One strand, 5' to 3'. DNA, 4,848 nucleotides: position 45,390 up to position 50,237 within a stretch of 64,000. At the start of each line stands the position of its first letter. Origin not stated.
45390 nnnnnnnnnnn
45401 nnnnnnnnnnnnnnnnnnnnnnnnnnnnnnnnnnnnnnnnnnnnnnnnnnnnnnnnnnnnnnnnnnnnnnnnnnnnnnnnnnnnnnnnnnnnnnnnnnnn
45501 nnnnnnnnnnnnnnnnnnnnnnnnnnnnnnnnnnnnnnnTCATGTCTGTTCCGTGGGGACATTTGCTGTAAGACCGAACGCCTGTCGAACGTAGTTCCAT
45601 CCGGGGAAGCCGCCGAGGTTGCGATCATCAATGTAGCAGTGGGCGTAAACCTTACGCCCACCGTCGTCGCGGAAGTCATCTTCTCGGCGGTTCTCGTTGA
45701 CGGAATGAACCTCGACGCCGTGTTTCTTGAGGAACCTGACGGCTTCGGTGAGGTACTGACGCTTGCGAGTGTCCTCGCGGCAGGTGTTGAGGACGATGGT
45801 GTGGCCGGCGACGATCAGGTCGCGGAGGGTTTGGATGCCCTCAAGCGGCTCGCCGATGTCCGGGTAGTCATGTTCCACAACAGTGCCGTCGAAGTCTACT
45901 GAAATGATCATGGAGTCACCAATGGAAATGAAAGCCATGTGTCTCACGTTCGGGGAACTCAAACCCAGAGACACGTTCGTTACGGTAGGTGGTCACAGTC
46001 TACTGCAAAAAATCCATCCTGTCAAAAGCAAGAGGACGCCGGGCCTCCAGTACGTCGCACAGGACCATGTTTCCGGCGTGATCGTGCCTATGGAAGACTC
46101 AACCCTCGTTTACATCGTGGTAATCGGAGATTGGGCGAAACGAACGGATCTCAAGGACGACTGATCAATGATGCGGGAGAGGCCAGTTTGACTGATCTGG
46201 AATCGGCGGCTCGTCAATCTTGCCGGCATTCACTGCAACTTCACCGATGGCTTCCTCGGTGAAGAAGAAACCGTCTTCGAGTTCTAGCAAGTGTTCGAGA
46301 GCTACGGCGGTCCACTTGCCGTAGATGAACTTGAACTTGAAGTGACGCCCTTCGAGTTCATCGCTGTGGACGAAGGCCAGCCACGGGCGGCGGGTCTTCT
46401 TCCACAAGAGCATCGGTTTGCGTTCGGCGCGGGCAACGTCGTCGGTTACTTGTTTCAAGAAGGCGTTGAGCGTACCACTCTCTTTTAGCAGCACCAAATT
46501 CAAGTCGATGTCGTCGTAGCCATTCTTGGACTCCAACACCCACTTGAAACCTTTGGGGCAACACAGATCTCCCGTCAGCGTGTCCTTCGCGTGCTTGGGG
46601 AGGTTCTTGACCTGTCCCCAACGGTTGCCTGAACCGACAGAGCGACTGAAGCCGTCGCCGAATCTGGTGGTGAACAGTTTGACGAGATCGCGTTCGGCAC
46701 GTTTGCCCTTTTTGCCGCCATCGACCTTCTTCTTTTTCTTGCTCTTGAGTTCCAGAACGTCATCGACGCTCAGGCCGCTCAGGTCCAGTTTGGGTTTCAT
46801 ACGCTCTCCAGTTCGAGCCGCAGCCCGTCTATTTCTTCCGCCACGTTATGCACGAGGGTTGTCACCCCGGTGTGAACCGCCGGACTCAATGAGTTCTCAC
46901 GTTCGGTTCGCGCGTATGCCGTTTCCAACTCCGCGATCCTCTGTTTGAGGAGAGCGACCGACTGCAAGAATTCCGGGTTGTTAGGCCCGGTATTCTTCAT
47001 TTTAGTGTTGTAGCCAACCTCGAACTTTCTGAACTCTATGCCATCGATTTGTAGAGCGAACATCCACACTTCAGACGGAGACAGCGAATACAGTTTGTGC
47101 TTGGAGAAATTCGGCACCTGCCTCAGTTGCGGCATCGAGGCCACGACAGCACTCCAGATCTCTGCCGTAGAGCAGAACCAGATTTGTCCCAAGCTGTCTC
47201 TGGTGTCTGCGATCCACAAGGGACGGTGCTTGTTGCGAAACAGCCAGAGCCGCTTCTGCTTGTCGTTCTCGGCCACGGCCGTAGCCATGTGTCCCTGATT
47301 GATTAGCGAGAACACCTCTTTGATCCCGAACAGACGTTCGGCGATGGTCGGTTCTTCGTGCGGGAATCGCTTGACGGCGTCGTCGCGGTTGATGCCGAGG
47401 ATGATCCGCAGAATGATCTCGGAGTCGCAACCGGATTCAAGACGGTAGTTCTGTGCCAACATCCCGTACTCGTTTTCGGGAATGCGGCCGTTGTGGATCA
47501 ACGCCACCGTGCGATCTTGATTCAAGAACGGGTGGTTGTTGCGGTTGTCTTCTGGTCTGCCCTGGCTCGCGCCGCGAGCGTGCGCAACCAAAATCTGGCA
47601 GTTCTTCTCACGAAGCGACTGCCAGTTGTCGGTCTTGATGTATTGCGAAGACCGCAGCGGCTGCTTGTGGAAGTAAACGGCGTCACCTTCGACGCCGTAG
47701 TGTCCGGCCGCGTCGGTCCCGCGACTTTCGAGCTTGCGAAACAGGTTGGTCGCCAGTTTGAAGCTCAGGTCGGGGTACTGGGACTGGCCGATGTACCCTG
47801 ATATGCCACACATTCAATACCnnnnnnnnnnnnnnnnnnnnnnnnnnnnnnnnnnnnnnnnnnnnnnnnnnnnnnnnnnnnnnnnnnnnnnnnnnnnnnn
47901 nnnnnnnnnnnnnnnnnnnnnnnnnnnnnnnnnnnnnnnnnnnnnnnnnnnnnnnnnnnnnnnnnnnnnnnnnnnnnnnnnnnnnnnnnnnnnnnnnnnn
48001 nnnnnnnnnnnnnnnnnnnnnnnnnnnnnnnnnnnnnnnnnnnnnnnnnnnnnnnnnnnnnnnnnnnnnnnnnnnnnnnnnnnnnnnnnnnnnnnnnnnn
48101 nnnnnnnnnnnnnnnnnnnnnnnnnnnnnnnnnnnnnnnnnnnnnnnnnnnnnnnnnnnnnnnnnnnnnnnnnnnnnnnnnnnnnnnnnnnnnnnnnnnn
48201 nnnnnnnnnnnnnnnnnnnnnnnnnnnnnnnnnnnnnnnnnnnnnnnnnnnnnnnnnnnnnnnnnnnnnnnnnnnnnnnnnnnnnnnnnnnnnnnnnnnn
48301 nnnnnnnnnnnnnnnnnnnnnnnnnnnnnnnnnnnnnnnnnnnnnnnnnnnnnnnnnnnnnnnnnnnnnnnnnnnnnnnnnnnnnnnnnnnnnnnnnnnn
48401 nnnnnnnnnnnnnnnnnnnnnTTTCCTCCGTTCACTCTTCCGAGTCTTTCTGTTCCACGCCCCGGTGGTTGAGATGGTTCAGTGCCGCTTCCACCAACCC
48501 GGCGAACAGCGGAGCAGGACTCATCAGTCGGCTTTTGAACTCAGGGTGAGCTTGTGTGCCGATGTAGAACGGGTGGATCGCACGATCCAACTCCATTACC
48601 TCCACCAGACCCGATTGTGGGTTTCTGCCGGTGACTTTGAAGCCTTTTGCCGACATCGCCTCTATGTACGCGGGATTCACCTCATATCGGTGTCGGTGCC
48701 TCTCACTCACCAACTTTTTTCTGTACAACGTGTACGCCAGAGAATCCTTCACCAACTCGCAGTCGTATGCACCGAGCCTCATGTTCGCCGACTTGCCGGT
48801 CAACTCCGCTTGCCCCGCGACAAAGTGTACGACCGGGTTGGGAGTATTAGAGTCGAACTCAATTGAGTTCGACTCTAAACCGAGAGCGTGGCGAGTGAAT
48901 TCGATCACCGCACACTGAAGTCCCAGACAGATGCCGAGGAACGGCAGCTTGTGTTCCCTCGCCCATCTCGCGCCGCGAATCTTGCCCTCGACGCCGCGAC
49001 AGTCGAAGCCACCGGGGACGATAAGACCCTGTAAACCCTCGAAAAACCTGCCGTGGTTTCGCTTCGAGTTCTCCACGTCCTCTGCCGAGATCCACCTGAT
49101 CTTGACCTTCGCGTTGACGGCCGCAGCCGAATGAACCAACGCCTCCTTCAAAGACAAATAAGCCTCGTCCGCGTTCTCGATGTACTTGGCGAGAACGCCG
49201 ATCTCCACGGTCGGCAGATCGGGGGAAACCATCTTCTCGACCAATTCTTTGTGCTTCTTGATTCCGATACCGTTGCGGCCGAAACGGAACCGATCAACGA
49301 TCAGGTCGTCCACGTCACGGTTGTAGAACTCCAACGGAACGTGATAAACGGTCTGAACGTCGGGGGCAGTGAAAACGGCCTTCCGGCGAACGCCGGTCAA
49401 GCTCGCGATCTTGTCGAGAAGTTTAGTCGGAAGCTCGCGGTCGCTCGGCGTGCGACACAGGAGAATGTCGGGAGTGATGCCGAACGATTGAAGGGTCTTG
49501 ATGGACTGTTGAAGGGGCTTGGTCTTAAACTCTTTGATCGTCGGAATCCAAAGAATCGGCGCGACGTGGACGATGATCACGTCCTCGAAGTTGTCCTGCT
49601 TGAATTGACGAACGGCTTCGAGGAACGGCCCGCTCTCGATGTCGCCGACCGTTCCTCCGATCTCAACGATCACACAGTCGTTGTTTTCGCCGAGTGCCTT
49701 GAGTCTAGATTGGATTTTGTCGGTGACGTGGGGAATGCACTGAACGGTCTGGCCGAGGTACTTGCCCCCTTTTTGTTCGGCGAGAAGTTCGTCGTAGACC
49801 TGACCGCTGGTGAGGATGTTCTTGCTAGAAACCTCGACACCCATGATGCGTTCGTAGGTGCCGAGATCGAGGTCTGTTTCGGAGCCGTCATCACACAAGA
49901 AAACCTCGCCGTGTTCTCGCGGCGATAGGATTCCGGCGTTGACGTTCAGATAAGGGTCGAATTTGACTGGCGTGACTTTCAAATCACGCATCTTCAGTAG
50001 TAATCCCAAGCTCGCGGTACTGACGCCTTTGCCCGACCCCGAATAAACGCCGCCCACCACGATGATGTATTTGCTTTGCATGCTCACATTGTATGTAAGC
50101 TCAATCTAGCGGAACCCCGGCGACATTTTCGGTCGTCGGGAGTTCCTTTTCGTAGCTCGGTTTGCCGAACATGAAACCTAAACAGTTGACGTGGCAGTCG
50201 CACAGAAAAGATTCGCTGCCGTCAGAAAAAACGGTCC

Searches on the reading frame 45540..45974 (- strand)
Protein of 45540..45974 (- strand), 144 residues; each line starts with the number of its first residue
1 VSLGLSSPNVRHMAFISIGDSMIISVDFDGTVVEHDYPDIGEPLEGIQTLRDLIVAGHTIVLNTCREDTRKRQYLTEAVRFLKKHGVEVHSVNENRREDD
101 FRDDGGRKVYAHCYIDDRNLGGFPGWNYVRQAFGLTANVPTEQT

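Call 20: search_protein_families(library=pfam, proteins=[window:45540-45974:-], max_evalue=0.001)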
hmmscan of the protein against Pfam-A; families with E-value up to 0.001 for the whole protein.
window:45540-45974:- (144 aa): 0 families

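Call 31: search_protein_families(library=phrogs, proteins=[window:45540-45974:-], max_evalue=0.01)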
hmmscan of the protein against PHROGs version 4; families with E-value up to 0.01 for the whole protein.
window:45540-45974:- (144 aa): 3 families
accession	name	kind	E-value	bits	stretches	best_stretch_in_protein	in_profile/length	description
phrog_1238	-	moron, auxiliary metabolic gene and host takeover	1.3e-28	100.5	1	11-131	12-130/155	phosphoheptose isomerase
phrog_24386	-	unknown function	1.2e-15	58.5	1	22-120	4-100/339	-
phrog_4256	-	unknown function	0.0022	18.9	1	18-99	8-78/141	-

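Call 32: search_protein_families(library=ncbifam, proteins=[window:45540-45974:-], max_evalue=0.01)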
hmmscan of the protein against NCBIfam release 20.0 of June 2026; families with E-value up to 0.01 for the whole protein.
window:45540-45974:- (144 aa): 1 family
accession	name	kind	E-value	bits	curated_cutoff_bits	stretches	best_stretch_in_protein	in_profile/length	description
NF046079.1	HAD_phos_BT0820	equivalog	1.9e-30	106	165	1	22-132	1-109/137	BT0820 family HAD-type phosphatase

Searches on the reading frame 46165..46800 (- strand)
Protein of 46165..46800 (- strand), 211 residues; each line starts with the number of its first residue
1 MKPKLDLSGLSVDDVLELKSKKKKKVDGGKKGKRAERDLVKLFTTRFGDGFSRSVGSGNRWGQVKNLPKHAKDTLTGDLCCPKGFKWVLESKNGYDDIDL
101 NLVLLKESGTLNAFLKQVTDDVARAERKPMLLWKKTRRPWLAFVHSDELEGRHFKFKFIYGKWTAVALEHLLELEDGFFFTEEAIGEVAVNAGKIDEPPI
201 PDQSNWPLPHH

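Call 20: search_protein_families(library=pfam, proteins=[window:46165-46800:-], max_evalue=0.001)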
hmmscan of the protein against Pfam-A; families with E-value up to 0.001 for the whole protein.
window:46165-46800:- (211 aa): 1 family
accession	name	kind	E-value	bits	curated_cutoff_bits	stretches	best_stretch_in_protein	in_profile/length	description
PF24608.2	PDDEXK_15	-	2.4e-20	73.5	27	1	30-148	4-115/164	Phage putative PDDEXK endonuclease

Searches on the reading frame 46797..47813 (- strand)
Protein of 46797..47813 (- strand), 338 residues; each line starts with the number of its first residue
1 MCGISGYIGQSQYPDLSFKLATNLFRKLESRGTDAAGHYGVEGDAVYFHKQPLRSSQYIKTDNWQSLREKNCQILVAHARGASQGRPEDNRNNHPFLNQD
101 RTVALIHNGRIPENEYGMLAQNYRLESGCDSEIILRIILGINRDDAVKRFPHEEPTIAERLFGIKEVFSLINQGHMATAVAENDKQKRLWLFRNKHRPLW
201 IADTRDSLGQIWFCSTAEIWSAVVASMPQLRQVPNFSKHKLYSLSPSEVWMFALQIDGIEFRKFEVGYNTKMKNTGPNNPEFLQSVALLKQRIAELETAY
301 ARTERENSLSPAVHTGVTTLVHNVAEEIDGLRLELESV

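Call 20: search_protein_families(library=pfam, proteins=[window:46797-47813:-], max_evalue=0.001)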
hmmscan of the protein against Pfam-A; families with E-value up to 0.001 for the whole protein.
window:46797-47813:- (338 aa): 3 families
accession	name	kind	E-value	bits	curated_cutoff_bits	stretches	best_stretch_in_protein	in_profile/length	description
PF13522.11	GATase_6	-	2.3e-10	41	27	1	73-199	11-116/130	Glutamine amidotransferase domain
PF13537.11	GATase_7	-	2.3e-05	24.8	25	1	90-217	10-118/123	Glutamine amidotransferase domain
PF13230.11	GATase_4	-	4.5e-05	23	23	1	72-173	71-168/272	Glutamine amidotransferases class-II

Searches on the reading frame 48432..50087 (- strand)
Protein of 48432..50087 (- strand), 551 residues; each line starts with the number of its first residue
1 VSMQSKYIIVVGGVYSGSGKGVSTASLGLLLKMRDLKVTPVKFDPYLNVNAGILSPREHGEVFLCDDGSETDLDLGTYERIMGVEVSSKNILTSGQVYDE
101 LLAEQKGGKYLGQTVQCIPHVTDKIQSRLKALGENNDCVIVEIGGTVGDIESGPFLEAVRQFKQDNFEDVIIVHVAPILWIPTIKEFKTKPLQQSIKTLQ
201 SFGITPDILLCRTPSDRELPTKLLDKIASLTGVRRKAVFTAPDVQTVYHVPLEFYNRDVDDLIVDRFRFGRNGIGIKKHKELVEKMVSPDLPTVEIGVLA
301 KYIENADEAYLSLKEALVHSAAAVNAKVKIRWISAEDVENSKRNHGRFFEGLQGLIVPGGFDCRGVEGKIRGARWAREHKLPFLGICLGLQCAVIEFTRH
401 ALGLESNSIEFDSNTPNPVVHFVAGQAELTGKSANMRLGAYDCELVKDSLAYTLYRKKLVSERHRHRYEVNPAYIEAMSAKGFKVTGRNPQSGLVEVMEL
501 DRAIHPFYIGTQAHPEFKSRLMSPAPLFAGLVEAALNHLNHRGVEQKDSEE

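Call 20: search_protein_families(library=pfam, proteins=[window:48432-50087:-], max_evalue=0.001)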
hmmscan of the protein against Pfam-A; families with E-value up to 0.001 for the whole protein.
window:48432-50087:- (551 aa): 4 families
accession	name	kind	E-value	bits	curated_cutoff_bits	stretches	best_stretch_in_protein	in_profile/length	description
PF06418.20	CTP_synth_N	-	8.7e-98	327.3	26.1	1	6-268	1-264/265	CTP synthase N-terminus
PF00117.34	GATase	-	1.1e-32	113.8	22.8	1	309-533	5-189/190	Glutamine amidotransferase class-I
PF01656.29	CbiA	-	3.2e-05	24.3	25.4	1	9-286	1-65/125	CobQ/CobB/MinD/ParA nucleotide binding domain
PF07722.19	Peptidase_C26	-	7.6e-05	23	20.5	1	376-516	101-219/219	Peptidase C26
